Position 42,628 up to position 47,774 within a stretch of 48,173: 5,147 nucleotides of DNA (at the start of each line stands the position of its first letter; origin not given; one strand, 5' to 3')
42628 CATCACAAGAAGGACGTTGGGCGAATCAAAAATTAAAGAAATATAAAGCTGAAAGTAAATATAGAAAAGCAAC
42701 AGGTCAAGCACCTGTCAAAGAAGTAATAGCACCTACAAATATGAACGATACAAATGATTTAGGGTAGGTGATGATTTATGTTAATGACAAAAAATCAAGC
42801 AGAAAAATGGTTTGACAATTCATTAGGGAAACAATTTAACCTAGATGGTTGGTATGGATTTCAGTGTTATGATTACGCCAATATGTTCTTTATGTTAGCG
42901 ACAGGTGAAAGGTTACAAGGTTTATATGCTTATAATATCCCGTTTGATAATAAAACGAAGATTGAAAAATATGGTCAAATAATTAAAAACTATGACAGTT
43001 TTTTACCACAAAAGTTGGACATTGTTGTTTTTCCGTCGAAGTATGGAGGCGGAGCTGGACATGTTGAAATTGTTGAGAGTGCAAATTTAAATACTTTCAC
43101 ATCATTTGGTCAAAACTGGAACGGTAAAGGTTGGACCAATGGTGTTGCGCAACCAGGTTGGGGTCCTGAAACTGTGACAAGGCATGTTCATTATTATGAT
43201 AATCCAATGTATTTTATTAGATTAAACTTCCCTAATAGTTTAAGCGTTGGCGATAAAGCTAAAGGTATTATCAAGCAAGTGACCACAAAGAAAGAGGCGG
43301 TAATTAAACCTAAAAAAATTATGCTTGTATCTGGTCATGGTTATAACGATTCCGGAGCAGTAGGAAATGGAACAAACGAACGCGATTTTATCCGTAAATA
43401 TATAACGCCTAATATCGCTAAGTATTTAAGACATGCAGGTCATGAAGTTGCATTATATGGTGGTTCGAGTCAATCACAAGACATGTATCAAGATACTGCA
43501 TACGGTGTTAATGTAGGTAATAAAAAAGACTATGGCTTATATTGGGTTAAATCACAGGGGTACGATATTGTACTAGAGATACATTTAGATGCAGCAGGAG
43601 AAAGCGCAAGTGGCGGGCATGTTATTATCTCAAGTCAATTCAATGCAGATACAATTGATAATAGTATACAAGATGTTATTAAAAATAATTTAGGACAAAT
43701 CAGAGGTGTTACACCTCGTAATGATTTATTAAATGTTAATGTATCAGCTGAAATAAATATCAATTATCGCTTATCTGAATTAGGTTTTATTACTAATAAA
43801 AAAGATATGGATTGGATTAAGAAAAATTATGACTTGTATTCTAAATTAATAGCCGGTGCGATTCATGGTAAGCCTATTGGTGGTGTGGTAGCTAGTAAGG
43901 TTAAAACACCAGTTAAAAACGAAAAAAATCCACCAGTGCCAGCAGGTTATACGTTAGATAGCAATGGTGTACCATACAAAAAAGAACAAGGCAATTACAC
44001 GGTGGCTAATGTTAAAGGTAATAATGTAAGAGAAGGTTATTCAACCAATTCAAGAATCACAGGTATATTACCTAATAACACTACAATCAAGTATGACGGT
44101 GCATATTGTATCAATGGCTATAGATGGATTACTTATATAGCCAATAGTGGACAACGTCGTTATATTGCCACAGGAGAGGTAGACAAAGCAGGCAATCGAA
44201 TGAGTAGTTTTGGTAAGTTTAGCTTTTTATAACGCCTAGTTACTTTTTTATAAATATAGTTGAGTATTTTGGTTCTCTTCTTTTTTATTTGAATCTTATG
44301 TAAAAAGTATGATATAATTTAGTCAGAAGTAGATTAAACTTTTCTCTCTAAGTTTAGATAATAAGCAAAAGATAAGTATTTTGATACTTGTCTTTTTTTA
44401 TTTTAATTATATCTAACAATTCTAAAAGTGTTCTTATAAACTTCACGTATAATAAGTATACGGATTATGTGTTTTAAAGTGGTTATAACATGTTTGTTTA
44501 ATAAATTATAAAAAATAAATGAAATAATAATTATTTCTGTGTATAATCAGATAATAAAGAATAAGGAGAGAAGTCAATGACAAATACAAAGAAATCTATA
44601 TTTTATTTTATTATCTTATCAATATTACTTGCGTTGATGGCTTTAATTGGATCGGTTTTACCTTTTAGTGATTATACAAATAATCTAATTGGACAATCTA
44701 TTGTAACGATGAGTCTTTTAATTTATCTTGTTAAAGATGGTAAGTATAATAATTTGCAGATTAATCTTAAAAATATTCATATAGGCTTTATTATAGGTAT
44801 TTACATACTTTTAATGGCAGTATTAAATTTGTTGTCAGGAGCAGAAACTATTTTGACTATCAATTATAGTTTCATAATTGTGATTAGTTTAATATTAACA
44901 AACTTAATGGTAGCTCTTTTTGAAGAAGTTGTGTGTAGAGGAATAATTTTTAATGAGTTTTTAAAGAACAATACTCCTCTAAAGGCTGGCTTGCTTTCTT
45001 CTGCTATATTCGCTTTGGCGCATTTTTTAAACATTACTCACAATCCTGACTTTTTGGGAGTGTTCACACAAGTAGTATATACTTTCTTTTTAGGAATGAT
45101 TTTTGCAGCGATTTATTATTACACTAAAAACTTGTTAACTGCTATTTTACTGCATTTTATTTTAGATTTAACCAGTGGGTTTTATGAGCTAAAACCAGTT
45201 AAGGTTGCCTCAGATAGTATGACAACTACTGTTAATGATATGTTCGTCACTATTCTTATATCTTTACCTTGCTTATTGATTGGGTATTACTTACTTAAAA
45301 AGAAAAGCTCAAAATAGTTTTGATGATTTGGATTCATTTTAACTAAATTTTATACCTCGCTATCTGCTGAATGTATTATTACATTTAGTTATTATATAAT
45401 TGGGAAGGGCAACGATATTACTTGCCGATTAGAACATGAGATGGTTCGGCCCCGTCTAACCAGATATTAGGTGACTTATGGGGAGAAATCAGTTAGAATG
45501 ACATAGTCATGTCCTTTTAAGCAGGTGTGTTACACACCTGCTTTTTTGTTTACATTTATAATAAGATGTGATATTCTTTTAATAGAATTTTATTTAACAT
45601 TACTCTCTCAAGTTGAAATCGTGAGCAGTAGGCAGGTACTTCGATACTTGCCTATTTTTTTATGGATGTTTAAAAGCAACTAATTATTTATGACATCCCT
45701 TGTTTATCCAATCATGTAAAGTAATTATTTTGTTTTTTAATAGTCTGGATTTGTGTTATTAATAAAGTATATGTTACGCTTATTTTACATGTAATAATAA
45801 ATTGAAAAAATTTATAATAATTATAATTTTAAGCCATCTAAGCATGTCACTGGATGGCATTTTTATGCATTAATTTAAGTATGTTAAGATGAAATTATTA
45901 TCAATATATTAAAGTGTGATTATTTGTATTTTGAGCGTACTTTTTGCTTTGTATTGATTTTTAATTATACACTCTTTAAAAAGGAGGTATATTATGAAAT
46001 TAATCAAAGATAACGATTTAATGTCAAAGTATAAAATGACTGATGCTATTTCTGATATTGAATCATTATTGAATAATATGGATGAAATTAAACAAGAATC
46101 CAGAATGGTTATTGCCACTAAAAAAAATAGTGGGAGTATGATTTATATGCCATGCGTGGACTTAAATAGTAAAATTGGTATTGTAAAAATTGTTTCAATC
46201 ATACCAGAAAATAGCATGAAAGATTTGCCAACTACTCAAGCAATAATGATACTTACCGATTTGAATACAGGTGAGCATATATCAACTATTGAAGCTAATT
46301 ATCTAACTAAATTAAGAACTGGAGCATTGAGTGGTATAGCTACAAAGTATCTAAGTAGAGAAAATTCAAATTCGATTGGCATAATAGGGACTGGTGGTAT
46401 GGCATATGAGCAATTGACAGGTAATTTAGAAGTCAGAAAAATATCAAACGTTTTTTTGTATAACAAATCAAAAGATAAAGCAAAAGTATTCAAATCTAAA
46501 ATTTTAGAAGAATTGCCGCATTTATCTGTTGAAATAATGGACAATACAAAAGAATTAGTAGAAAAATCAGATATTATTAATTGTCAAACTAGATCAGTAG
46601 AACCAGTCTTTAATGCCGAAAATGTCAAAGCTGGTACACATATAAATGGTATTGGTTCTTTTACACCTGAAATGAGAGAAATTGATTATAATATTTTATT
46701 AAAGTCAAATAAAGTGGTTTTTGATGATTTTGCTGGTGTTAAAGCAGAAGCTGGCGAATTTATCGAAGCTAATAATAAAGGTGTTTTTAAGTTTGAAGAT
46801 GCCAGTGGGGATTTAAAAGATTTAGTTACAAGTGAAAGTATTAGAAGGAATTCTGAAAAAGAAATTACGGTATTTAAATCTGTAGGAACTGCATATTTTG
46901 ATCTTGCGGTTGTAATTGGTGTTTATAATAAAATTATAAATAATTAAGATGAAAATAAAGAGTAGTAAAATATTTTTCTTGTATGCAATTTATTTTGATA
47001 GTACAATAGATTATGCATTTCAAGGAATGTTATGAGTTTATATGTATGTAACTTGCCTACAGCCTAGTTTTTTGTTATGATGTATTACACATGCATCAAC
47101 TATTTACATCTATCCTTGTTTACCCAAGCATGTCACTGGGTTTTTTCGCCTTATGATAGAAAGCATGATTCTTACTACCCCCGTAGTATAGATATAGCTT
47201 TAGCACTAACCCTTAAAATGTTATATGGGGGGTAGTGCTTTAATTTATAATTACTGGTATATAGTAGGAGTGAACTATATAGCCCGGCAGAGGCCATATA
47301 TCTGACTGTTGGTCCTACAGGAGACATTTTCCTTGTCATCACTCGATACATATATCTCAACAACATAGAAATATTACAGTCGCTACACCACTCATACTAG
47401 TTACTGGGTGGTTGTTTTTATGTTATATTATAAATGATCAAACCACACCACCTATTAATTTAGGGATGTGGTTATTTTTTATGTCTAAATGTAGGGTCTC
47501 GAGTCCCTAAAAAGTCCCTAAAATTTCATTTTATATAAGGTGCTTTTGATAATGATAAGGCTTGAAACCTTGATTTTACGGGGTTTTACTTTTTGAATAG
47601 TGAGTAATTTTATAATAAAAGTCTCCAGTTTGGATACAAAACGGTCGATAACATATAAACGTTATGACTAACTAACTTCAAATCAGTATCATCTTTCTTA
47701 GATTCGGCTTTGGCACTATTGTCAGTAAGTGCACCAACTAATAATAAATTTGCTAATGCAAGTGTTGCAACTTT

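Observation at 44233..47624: Right-end cargo of the hlb-converting prophage is a CPBP intramembrane protease plus an ornithine cyclodeaminase-family gene, not the sak/chp/scn/sea immune-evasion cluster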

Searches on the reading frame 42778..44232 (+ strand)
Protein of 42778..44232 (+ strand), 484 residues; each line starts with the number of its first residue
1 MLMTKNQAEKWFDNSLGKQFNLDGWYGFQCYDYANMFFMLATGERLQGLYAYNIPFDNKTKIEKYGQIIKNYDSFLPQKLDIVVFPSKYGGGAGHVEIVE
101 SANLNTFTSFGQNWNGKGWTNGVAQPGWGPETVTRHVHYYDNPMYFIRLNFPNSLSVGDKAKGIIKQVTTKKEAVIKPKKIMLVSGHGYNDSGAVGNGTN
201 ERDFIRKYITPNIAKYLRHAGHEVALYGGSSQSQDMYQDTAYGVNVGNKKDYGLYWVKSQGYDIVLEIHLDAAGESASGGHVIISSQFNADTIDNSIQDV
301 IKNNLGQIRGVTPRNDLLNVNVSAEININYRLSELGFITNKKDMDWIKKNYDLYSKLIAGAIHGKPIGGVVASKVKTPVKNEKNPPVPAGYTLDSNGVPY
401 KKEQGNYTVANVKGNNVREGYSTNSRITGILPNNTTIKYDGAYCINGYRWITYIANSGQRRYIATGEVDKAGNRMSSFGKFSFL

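Call 3: search_protein_families(library=pfam, proteins=[window:42778-44232:+], max_evalue=0.01)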
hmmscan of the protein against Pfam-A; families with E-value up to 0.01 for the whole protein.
window:42778-44232:+ (484 aa): 4 families
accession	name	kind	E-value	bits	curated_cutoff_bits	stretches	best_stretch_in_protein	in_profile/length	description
PF01520.23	Amidase_3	-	7.3e-30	104.7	27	1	181-362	1-172/174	N-acetylmuramoyl-L-alanine amidase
PF08460.16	SH3_5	-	1.1e-08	35.5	22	1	400-464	2-67/68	Bacterial SH3 domain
PF05257.22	CHAP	-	1.5e-07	32.2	26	1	26-113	8-81/81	CHAP domain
PF08239.17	SH3_3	-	0.0011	19.6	27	1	416-468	4-53/54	Bacterial SH3 domain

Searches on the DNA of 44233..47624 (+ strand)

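Call 4: search_dna_similar(query=window:44233-47624:+, collection=phages, mode=near, max_rows=30)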
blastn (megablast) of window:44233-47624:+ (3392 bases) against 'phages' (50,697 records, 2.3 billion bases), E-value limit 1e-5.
Records with a match: 266; places in all: 273; records where one place covers at least 80% of the query: 0.
Best place of each record, by identity: 95-99% 2; 90-95% 43; 80-90% 218; 60-80% 3.
By first word of the organism name: Staphylococcus 265; Phietavirus 1.
By host as written in the record: Staphylococcus aureus 120; - 34; Staphylococcus sp. 7; Staphylococcus aureus subsp. aureus RN4220 6; Staphylococcus aureus RN4220 5; Staphylococcus aureus strain 8325 4; Staphylococcus aureus N315 3; Staphylococcus aureus KCCM 12103 3; and 62 more.
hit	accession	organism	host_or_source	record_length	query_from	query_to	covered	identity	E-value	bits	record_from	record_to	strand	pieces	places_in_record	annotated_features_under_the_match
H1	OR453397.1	Staphylococcus phage J1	Staphylococcus sp.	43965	1162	3187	19%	85.7%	5e-106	673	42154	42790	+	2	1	lysin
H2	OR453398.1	Staphylococcus phage J2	Staphylococcus sp.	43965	1162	3187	19%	85.7%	5e-106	673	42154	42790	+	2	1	lysin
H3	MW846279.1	Staphylococcus phage SA3821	Staphylococcus aureus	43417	1162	3189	19%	84.6%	1e-92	629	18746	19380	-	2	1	endolysin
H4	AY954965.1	Staphylococcus phage 52A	-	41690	1162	3193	19%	85.9%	4e-102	660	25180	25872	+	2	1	ORF007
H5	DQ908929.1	Staphylococcus phage 80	-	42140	1162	3193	19%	85.9%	4e-102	660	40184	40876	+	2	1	endolysin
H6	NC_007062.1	Staphylococcus phage 52A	Staphylococcus aureus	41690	1162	3193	19%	85.9%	4e-102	660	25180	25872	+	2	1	endolysin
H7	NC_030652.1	Staphylococcus phage 80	-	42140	1162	3193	19%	85.9%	4e-102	660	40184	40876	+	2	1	endolysin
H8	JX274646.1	Staphylococcus phage SP5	Staphylococcus aureus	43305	1162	3157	18%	85.3%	1e-92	629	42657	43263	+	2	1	N-acetylmuramoyl-L-alanine amidase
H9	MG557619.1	Staphylococcus phage HSA84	Staphylococcus aureus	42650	1162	3157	18%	85.3%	1e-92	629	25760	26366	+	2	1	N-acetylmuramoyl-L-alanine amidase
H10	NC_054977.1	Staphylococcus phage SP5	Staphylococcus aureus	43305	1162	3157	18%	85.3%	1e-92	629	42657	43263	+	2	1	endolysin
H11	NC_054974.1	Staphylococcus phage HSA84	Staphylococcus aureus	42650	1162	3157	18%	85.3%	1e-92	629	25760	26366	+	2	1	endolysin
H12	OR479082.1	Staphylococcus phage FJ04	Staphylococcus aureus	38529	1162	3153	18%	85.5%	1e-91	631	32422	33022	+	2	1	lysin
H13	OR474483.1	Staphylococcus phage vB_StaA_PSa6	Staphylococcus aureus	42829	1162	3192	13%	90.7%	2e-94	610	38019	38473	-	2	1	lysin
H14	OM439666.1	Staphylococcus phage vB_SauS_321c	Staphylococcus aureus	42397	1162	3194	14%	88.2%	1e-72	544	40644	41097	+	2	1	endolysin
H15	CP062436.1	Staphylococcus phage ECel-2020g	Staphylococcus aureus NAS_AN_286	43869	1209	3193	14%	84.7%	2e-104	468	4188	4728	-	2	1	record has no annotation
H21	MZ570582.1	Staphylococcus phage SAP_1432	Staphylococcus aureus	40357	2805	3250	13%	81.7%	8e-94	351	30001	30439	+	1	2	none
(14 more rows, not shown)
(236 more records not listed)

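Call 36: get_annotated_region(hit=H5, flank=2500)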
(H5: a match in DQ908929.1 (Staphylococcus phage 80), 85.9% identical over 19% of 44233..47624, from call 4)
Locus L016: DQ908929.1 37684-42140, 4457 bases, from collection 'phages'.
description: Staphylococcus phage 80, complete genome.
organism: Staphylococcus phage 80 (NCBI taxid 2913981)
taxonomy: Viruses; Duplodnaviria; Heunggongvirae; Uroviricota; Caudoviricetes; Azeredovirinae; Phietavirus; Phietavirus pv80
host: -; source: -; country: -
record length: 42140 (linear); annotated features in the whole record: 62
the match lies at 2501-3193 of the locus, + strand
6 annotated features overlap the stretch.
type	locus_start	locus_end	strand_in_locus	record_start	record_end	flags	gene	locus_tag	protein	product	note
CDS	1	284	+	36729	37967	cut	-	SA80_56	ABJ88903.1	putative tail fiber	internal similarity to pfam01391 collagen triple helix repeat domain; has 10 copies of the G-X-Y repeat that forms a ...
CDS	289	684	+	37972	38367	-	-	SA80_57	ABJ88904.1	conserved hypothetical protein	-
CDS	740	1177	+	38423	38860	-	-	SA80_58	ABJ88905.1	holin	conserved; similar to other Staphylococcal phage holins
CDS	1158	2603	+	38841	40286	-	-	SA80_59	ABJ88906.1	endolysin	contains N-terminal CHAP domain, D-alanyl-glycyl endopeptidase, central Amidase_2 domain, N-acetylmuramoyl-L-alanine ...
CDS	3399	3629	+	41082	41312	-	-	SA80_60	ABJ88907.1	hypothetical conserved protein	-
CDS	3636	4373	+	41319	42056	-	-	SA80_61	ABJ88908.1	hypothetical conserved protein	-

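Call 37: get_annotated_region(hit=H21, flank=3000)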
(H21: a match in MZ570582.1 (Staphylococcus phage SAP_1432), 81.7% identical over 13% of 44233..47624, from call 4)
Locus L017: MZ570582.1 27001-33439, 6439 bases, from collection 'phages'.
description: Staphylococcus phage SAP_1432, complete genome.
organism: Staphylococcus phage SAP_1432 (NCBI taxid 2860969)
taxonomy: Viruses; Duplodnaviria; Heunggongvirae; Uroviricota; Caudoviricetes; Bronfenbrennervirinae; Peeveelvirus
host: Staphylococcus aureus; source: sewage; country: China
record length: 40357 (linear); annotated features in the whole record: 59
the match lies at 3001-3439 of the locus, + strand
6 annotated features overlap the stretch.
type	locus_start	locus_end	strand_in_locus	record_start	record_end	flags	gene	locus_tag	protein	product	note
CDS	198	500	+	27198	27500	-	-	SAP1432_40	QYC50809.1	holin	-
CDS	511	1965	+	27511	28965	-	-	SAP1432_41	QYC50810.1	amidase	-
CDS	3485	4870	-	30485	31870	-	-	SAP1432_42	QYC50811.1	hypothetical protein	ORF008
CDS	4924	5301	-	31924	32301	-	-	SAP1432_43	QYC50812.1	hypothetical protein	-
CDS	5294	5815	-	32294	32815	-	-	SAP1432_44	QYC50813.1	hypothetical protein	-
CDS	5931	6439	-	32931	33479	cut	-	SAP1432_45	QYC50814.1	super infection exclusion protein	-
